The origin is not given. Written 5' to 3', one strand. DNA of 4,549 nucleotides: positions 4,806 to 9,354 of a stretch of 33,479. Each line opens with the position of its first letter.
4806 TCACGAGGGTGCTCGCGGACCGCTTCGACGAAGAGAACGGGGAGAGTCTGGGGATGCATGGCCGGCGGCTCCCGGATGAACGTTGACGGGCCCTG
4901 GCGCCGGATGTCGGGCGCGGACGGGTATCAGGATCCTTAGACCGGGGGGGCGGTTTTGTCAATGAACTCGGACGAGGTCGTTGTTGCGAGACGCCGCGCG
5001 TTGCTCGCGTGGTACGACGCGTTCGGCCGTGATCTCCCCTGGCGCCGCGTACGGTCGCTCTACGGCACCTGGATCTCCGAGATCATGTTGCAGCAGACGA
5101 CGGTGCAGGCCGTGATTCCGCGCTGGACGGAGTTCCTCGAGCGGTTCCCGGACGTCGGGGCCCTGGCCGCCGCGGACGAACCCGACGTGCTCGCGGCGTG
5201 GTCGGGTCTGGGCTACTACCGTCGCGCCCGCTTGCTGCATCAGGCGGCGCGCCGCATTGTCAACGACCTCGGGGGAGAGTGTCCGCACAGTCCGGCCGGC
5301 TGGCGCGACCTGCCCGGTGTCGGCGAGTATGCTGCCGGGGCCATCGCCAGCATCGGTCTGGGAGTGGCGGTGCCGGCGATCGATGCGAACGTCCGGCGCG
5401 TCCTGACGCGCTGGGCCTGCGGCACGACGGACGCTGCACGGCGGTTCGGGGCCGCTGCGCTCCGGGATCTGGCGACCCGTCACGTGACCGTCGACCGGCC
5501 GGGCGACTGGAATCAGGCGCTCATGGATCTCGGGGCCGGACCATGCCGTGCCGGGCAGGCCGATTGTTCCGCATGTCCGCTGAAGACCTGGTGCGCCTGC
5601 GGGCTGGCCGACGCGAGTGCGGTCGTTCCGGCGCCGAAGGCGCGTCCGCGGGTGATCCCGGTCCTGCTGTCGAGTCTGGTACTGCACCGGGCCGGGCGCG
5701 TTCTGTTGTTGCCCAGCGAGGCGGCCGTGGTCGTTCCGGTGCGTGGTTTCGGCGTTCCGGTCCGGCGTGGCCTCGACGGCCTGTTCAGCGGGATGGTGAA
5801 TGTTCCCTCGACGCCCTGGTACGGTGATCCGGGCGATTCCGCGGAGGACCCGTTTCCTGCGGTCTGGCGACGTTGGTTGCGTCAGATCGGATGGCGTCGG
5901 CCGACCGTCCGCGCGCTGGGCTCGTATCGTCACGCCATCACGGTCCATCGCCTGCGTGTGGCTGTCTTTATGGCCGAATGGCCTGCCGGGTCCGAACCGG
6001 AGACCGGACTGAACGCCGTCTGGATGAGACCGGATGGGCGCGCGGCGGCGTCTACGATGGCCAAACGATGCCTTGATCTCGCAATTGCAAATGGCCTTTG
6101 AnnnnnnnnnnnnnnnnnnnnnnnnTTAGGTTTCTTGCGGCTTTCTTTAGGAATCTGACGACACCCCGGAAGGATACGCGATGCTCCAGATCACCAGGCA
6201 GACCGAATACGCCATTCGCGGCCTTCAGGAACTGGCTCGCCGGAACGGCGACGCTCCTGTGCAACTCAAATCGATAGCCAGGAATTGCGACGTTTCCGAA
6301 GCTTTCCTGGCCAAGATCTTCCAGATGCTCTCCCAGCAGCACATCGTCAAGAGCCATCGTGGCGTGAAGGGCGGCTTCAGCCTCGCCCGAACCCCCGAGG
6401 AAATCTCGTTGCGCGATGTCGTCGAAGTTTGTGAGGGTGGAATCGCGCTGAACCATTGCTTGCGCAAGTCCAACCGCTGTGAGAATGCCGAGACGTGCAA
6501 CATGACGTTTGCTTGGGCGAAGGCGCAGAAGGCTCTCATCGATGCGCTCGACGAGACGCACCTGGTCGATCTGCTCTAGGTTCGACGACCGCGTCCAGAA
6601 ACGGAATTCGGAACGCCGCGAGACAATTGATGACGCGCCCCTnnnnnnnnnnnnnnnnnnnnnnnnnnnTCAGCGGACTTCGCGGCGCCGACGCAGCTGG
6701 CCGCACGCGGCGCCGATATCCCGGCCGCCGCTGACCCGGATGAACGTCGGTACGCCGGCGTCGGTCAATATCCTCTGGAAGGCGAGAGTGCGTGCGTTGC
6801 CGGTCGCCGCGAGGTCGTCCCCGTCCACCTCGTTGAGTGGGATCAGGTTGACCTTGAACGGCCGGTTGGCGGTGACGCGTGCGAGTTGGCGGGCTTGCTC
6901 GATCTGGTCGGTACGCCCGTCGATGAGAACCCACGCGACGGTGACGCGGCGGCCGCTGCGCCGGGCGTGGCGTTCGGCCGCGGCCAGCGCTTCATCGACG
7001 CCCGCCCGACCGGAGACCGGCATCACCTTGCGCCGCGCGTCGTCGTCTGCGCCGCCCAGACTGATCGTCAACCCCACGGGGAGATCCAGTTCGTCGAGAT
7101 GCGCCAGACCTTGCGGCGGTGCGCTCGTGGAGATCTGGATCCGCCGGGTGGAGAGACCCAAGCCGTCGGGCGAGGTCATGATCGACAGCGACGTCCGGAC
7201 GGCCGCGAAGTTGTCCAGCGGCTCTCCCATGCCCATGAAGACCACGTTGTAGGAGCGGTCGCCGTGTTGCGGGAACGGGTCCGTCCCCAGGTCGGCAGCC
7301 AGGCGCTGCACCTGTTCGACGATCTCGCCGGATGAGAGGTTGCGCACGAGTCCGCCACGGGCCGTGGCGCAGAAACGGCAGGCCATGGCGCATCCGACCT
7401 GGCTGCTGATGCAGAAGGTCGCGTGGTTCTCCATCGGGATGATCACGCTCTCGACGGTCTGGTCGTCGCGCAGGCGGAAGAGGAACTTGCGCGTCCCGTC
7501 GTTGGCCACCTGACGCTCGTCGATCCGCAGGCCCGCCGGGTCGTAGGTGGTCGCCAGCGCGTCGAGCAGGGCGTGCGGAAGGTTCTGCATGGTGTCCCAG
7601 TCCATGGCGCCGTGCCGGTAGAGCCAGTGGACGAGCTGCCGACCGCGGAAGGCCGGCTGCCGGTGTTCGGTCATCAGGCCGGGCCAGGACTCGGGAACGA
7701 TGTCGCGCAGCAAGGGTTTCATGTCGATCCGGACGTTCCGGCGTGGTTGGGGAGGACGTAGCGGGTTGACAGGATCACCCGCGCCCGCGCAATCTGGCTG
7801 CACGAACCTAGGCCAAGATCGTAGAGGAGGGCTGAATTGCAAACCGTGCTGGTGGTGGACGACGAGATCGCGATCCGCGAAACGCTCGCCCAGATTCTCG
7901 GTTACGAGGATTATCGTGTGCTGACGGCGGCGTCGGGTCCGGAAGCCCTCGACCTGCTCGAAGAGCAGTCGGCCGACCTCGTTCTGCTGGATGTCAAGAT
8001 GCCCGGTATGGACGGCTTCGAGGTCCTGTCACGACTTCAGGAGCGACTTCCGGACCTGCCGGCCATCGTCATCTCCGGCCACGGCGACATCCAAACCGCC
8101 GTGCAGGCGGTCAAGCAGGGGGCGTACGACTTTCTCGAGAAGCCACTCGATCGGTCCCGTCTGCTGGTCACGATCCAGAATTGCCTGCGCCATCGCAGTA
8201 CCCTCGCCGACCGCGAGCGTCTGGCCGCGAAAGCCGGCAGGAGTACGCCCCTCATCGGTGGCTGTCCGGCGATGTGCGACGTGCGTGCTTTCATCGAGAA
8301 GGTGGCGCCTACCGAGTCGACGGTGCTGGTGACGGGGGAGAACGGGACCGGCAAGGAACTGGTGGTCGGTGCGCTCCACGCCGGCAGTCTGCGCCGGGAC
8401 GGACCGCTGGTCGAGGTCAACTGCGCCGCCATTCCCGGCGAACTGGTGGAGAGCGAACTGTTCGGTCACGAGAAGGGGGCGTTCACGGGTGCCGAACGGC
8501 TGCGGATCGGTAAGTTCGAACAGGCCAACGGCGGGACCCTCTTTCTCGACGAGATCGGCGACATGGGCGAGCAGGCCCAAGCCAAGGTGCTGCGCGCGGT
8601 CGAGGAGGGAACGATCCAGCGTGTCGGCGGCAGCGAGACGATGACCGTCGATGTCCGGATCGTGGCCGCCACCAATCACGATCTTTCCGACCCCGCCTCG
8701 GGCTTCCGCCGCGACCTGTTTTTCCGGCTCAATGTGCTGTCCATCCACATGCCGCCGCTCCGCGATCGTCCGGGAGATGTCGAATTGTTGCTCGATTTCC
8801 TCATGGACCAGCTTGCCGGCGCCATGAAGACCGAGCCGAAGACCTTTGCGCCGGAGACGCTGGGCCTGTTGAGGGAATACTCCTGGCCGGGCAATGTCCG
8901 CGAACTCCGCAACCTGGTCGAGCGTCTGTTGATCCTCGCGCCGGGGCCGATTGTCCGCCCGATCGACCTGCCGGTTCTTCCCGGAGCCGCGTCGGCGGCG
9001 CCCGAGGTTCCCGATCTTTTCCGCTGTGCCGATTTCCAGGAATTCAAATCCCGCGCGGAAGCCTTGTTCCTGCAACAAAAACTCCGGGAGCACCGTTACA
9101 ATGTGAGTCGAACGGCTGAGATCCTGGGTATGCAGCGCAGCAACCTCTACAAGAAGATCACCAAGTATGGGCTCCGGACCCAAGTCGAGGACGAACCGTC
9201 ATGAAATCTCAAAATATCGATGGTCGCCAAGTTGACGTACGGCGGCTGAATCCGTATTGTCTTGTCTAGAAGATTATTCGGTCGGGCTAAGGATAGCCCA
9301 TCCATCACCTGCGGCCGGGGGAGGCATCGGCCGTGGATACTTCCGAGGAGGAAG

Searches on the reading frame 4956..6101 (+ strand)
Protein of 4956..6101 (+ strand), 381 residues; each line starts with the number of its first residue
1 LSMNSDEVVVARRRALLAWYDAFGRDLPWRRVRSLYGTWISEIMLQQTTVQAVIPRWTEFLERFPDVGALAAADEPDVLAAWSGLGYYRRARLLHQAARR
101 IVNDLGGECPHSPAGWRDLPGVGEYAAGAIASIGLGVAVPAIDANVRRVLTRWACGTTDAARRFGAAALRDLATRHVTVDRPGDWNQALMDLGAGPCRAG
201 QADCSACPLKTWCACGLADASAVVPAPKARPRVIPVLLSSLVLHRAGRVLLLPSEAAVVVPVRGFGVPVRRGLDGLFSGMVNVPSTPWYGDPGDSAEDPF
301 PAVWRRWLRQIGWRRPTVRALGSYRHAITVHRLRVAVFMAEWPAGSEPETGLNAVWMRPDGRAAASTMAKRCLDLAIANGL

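Call 11: search_protein_families(library=pfam, proteins=[window:4956-6101:+])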
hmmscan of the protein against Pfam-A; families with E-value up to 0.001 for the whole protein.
window:4956-6101:+ (381 aa): 1 family
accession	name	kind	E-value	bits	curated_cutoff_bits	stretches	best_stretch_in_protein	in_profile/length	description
PF00730.31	HhH-GPD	-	3.4e-19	69.6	26.2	1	40-158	1-91/108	HhH-GPD superfamily base excision DNA repair protein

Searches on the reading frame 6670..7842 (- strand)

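Call 11: search_protein_families(library=pfam, proteins=[window:6670-7842:-])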
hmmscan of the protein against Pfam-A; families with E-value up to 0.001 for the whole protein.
window:6670-7842:- (390 aa): 2 families
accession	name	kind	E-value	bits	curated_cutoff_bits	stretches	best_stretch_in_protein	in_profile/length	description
PF04055.27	Radical_SAM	-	1e-11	45.8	29.5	1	146-319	2-164/166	Radical SAM superfamily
PF21016.3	RlmN_N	-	1.1e-06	28.7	24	1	59-97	17-55/60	Ribosomal RNA large subunit methyltransferase N-terminal domain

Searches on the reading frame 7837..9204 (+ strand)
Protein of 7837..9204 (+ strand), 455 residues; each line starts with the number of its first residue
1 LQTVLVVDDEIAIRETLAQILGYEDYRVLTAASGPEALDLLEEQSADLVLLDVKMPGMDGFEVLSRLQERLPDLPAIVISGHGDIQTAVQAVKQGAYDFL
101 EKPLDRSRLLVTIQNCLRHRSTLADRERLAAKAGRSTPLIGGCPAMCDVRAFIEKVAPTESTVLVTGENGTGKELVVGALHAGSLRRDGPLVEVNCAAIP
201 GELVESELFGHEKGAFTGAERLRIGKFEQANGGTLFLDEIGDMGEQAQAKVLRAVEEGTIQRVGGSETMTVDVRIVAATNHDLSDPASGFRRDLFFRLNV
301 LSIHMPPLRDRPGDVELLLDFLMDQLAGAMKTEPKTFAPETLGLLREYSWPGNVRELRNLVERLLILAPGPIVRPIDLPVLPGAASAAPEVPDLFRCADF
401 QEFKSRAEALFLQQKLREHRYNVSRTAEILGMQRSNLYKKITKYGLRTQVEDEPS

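Call 11: search_protein_families(library=pfam, proteins=[window:7837-9204:+])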
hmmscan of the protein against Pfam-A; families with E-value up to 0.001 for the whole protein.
window:7837-9204:+ (455 aa): 6 families
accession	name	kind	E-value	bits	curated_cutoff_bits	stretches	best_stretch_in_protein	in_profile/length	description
PF00158.32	Sigma54_activat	-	8.7e-63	211.4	20.2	1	140-304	2-168/168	Sigma-54 interaction domain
PF00072.30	Response_reg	-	2.1e-33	115.3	30.2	1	4-113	1-110/111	Response regulator receiver domain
PF25601.1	AAA_lid_14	-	1.7e-20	73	27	1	309-379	1-71/87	AAA+ ATPase lid domain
PF14532.12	Sigma54_activ_2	-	4.4e-16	59.8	25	1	141-308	2-138/138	Sigma-54 interaction domain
PF02954.25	HTH_8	-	1.4e-08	34.7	22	1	412-444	10-42/42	Bacterial regulatory protein, Fis family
PF07728.20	AAA_5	-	0.00058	20.3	22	0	163-281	2-123/139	AAA domain (dynein-related subfamily)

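Call 37: search_protein_families(library=ncbifam, proteins=[window:7837-9204:+], max_evalue=0.001)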
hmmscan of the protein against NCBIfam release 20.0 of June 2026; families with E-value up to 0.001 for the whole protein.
window:7837-9204:+ (455 aa): 120 families (the best 25 are shown)
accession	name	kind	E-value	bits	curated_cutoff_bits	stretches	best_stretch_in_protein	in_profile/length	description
TIGR01818.1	ntrC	equivalog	3.1e-126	421.9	558.6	1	4-379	1-378/463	nitrogen regulation protein NR(I)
NF008469.0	PRK11361.1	equivalog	1.3e-121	406.5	714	1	2-447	5-457/461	acetoacetate metabolism transcriptional regulator AtoC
NF051870.1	NAssimRespRegNtrX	equivalog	2.4e-119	399.2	600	1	2-445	2-451/452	nitrogen assimilation response regulator NtrX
TIGR02915.1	PEP_resp_reg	equivalog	6.1e-117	391.2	502.6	1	4-447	1-445/445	PEP-CTERM-box response regulator transcription factor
NF007689.0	PRK10365.1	equivalog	4.6e-106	355.3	760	1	4-441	8-439/441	sigma-54-dependent response regulator transcription factor ZraR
NF008176.1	PRK10923.1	equivalog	3.1e-102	342.6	620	1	3-380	5-383/469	nitrogen regulation protein NR(I)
NF041946.1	LuxO_transreg_Vib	equivalog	1.6e-100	337.1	800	1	25-374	20-372/463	quorum-sensing sigma-54 dependent transcriptional regulator LuxO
NF011695.0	PRK15115.1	equivalog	3e-97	326.2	763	1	3-447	8-439/445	two-component system response regulator GlrR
TIGR01817.1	nifA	equivalog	2e-90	304.1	528.85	1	126-374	185-434/534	nif-specific transcriptional activator NifA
NF003451.0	PRK05022.1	equivalog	2.3e-90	303.7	476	1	125-447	178-511/512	nitric oxide reductase transcriptional regulator NorR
NF041552.1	TF_PrdR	equivalog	9e-88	295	795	1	138-445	268-577/577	sigma-54 dependent transcriptional regulator PrdR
NF050807.1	TransRegFlbDCaul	equivalog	2.2e-87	293.8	750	1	27-380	26-363/454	sigma-54-dependent transcriptional regulator FlbD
NF049963.1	RespRegFlgRCampy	domain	1.5e-84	284.4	750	1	4-445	3-428/429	fla regulon two-component system response regulator FlgR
NF038308.1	RNA_repair_RtcR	equivalog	5.4e-84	282.9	650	1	98-375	135-429/530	RNA repair transcriptional activator RtcR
TIGR02974.1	phageshock_pspF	equivalog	1.1e-81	274.7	443.55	1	139-365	1-230/336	phage shock protein operon transcriptional activator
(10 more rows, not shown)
